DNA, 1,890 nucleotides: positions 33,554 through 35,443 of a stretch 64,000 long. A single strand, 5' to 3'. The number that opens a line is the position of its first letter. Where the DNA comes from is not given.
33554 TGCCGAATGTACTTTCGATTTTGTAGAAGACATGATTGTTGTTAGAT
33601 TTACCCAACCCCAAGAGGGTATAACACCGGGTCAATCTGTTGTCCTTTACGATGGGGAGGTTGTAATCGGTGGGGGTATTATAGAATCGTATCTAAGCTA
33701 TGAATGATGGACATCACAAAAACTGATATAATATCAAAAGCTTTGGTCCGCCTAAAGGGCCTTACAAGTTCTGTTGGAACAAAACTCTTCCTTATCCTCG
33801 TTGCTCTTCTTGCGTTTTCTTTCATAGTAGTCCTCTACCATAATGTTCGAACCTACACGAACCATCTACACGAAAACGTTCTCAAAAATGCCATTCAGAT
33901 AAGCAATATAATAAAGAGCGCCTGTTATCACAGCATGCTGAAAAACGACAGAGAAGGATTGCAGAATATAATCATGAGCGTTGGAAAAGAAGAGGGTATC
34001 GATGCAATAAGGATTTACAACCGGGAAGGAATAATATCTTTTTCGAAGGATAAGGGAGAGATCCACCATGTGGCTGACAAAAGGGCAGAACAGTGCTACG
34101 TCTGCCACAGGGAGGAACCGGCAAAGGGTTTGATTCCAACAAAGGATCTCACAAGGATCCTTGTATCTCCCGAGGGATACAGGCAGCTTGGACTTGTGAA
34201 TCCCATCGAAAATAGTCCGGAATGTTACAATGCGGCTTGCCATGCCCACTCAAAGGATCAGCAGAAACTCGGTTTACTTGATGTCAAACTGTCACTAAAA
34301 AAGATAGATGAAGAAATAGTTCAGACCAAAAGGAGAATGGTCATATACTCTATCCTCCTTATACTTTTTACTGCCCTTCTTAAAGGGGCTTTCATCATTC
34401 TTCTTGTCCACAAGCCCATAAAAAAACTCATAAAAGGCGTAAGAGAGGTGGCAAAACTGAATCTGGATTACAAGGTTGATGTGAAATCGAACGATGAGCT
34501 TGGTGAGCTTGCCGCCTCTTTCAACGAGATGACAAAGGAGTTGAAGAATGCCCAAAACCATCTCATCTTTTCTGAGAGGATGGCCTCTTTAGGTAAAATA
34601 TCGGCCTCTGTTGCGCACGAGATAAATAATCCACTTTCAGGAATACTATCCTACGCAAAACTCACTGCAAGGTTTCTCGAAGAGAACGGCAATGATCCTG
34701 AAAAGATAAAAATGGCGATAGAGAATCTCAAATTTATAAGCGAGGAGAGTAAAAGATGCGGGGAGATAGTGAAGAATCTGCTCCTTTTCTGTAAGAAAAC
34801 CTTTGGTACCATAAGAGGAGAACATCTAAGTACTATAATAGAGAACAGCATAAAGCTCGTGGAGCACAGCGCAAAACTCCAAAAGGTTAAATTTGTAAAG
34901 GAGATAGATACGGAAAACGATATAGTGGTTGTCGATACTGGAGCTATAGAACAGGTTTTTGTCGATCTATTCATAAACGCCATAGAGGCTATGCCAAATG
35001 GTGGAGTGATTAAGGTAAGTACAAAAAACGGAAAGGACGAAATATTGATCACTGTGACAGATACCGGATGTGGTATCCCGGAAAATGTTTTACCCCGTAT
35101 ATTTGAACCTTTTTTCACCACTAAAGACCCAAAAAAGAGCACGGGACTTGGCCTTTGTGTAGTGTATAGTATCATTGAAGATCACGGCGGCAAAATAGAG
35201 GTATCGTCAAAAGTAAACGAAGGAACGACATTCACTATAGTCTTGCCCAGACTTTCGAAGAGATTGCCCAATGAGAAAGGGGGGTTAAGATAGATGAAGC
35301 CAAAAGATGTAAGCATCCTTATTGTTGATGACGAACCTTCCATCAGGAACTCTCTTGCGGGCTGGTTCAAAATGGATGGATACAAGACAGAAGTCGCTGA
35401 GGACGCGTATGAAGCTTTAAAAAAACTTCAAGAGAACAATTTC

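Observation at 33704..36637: Two-component system whose kinase carries c-type heme motifs in its periplasmic loop, paired with a sigma-54 activator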

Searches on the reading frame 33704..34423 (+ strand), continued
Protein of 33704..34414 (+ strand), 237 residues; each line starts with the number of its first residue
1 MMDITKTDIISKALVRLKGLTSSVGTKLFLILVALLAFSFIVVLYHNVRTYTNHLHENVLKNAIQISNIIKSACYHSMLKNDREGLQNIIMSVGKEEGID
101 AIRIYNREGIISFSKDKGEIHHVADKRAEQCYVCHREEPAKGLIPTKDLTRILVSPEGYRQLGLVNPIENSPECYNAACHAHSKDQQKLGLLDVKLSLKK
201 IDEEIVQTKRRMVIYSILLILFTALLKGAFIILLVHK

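Call 31: fold_search(model_id=the predicted structure, library=pdb)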
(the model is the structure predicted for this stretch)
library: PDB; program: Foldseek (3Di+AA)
matches with E <= 10: 566; with E <= 0.001: 20
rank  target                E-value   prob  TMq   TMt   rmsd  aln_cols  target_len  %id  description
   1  9a5d_A                4.4e-07  1.00  0.71  0.25   3.1       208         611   14  Integrative model of WALK-YYCH by crosslinking MS and deep learning (released 2024-09-18)
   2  7dud_A                2.0e-06  1.00  0.51  0.66   3.8       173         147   12  Crystal Structure of erWalK (released 2022-01-19)
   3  4ywz_A                6.3e-06  1.00  0.52  0.67   4.0       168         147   11  Crystal structure of the extracellular receptor domain of the essential sensor kinase WalK from Staphylococcus aureus (released 2016-03-30)
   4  4ywz_B                8.7e-06  1.00  0.48  0.63   4.1       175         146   12  Crystal structure of the extracellular receptor domain of the essential sensor kinase WalK from Staphylococcus aureus (released 2016-03-30)
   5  5is1                  9.3e-06  1.00  0.54  0.75   3.5       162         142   11  Crystal structure of the extracellular domain of sensor histidine kinase YycG from Staphylococcus aureus at 2.0 Angstrom (released 2016-07-20)
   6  1p0z_A                9.5e-05  1.00  0.40  0.58   3.6       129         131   13  Sensor Kinase CitA binding domain (released 2003-08-19)
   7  9mrh_B                1.7e-04  1.00  0.46  0.27   4.1       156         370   14  Fluorescence lifetime-readout citrate sensor (released 2025-11-12)
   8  2j80_B                2.1e-04  1.00  0.37  0.56   4.1       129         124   14  Structure of Citrate-bound Periplasmic Domain of Sensor Histidine Kinase CitA (released 2007-10-23)
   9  2j80_A                2.9e-04  1.00  0.44  0.64   4.2       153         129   16  Structure of Citrate-bound Periplasmic Domain of Sensor Histidine Kinase CitA (released 2007-10-23)
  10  3e4o_A                2.9e-04  1.00  0.46  0.38   4.1       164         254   11  Crystal structure of succinate bound state DctB (released 2008-10-21)
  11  6lnp_D                4.0e-04  1.00  0.41  0.25   4.6       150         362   14  Crystal structure of citrate Biosensor (released 2020-05-06)
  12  3e4p_B                4.8e-04  1.00  0.47  0.39   3.9       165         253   10  Crystal structure of malonate occupied DctB (released 2008-10-21)
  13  9mrh_A                4.8e-04  1.00  0.44  0.26   5.0       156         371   13  Fluorescence lifetime-readout citrate sensor (released 2025-11-12)
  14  3by9_B                5.1e-04  1.00  0.38  0.30   8.4       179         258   13  Crystal structure of the V. cholerae Histidine Kinase DctB Sensor Domain (released 2008-08-12)
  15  4jgp_B                6.2e-04  1.00  0.44  0.43   5.3       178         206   12  The crystal structure of sporulation kinase D sensor domain from Bacillus subtilis subsp in complex with pyruvate at 2 (released 2013-05-15)
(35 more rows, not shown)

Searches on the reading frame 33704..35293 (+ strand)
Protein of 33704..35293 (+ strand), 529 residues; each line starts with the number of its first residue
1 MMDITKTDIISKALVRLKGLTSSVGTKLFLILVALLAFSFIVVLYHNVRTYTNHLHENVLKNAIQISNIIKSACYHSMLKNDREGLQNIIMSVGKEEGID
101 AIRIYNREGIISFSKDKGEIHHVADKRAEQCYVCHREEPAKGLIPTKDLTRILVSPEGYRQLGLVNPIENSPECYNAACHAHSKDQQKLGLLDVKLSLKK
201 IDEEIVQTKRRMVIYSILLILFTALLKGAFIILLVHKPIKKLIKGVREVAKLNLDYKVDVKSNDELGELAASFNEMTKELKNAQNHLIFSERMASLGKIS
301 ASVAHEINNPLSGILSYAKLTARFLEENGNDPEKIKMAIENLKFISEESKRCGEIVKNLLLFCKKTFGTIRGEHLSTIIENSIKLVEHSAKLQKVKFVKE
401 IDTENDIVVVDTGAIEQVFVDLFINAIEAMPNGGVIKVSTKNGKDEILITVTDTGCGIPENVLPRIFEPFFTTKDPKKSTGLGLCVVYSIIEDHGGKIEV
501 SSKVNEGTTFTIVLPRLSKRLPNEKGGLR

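Call 3: search_protein_families(library=pfam, proteins=[window:33704-35293:+], max_evalue=0.01)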
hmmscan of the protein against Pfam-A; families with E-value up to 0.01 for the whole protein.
window:33704-35293:+ (529 aa): 6 families
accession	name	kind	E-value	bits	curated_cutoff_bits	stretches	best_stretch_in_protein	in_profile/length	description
PF02518.31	HATPase_c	-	2.3e-26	92.9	26.4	1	412-516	3-109/111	Histidine kinase-, DNA gyrase B-, and HSP90-like ATPase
PF00672.30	HAMP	-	1.5e-12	48.1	25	1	231-281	2-52/53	HAMP domain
PF00512.31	HisKA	-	2.6e-09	37.4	26.9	1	297-362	3-60/66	His Kinase A (phospho-acceptor) domain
PF14501.12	HATPase_c_5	-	3e-05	24.3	22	1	415-503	6-91/102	GHKL domain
PF14093.11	DUF4271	-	0.0073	16.6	29.7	0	202-237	36-72/206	Domain of unknown function (DUF4271)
PF13581.12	HATPase_c_2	-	0.0086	16.5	27.4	0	413-512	30-125/127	Histidine kinase-like ATPase domain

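Call 4: search_protein_families(library=ncbifam, proteins=[window:33704-35293:+], max_evalue=0.01)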
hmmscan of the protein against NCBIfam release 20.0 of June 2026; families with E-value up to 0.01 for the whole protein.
window:33704-35293:+ (529 aa): 94 families (the best 25 are shown)
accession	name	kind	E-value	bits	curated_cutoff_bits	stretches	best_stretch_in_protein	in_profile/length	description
NF008468.0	PRK11360.1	equivalog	2.3e-66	224.5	646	2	290-519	390-611/616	two-component system sensor histidine kinase AtoS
NF007688.0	PRK10364.1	equivalog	2.3e-53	181.6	479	1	282-520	226-455/460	two-component system sensor histidine kinase ZraS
NF033092.0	HK_WalK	equivalog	2.5e-48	165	725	2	301-515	377-593/594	cell wall metabolism sensor histidine kinase WalK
NF052574.1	HisKinEspCMyxo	equivalog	2.7e-44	151.5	1200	1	269-518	391-639/785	serine histidine kinase EspC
NF041777.1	sens_FixL_Rhizob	equivalog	4.4e-43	147.7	850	1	278-516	244-481/485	sensor protein FixL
NF010411.0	PRK13837.1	equivalog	4.7e-43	147.3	647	1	277-521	431-680/828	two-component system VirA-like sensor kinase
NF046020.1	HisKinCckABruc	equivalog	1.8e-41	141.9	1000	1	263-520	447-711/868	cell cycle histidine kinase CckA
NF046044.1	PnpS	equivalog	3.6e-39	134.9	400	1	301-515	175-390/390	two-component system histidine kinase PnpS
NF008312.0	PRK11100.1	equivalog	4.7e-39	134.5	356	1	110-516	83-474/477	two-component system sensor histidine kinase CreC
NF053867.1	SprKinKinDBac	equivalog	7.1e-39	133.6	775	1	292-516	282-497/500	sporulation kinase KinD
NF038348.1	T2SS_HK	subfamily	1.1e-38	133.1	450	2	351-515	410-572/574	histidine kinase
TIGR01386.1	cztS_silS_copS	subfamily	2.8e-38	132.1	292.55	1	27-515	10-457/457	heavy metal sensor histidine kinase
NF010076.0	PRK13557.1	subfamily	9e-38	130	631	1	281-520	148-398/540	histidine kinase famiy protein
NF047497.1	HK_LIC_12097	equivalog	1e-36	126.4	500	1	251-515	107-365/367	LIC_12097 family sensor histidine kinase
NF052573.1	HisKinEspAMyxo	equivalog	7.1e-35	120.2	1400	1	277-516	365-611/755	serine histidine kinase EspA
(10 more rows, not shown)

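Call 49: list_cluster_members(proteins=[window:33704-35290:+, window:35294-36634:+, window:37867-38562:-, window:37174-37863:-, window:36647-37171:+])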
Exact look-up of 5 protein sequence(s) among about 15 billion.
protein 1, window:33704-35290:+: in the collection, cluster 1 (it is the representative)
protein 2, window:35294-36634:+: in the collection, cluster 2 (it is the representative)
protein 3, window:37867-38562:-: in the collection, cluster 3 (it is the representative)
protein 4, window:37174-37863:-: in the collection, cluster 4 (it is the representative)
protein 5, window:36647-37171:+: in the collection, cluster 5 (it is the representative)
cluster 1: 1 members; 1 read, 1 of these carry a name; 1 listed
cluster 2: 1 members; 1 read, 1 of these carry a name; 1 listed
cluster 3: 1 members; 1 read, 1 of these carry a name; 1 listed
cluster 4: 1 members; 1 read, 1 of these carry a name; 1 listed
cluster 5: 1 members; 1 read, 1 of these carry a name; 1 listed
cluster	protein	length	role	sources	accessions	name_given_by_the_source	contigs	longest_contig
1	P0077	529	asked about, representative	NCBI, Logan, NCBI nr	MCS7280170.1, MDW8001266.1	MAG: ATP-binding protein [Desulfobacterota bacterium] | ATP-binding protein [Thermodesulfobacteriota bacterium]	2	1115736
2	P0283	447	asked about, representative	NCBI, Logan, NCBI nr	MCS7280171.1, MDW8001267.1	MAG: sigma-54 dependent transcriptional regulator [Desulfobacterota bacterium] | sigma-54 dependent transcriptional regulator [Thermodesulfobacteriota bacterium]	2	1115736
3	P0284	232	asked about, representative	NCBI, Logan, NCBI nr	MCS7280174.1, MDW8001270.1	MAG: glycine cleavage system protein H [Desulfobacterota bacterium] | glycine cleavage system protein H [Thermodesulfobacteriota bacterium]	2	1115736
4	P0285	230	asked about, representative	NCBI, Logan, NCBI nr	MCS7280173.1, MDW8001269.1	MAG: hypothetical protein NZ583_00880 [Desulfobacterota bacterium] | hypothetical protein [Thermodesulfobacteriota bacterium]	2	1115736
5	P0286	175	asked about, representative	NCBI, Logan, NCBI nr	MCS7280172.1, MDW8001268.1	MAG: archaemetzincin [Desulfobacterota bacterium] | archaemetzincin [Thermodesulfobacteriota bacterium]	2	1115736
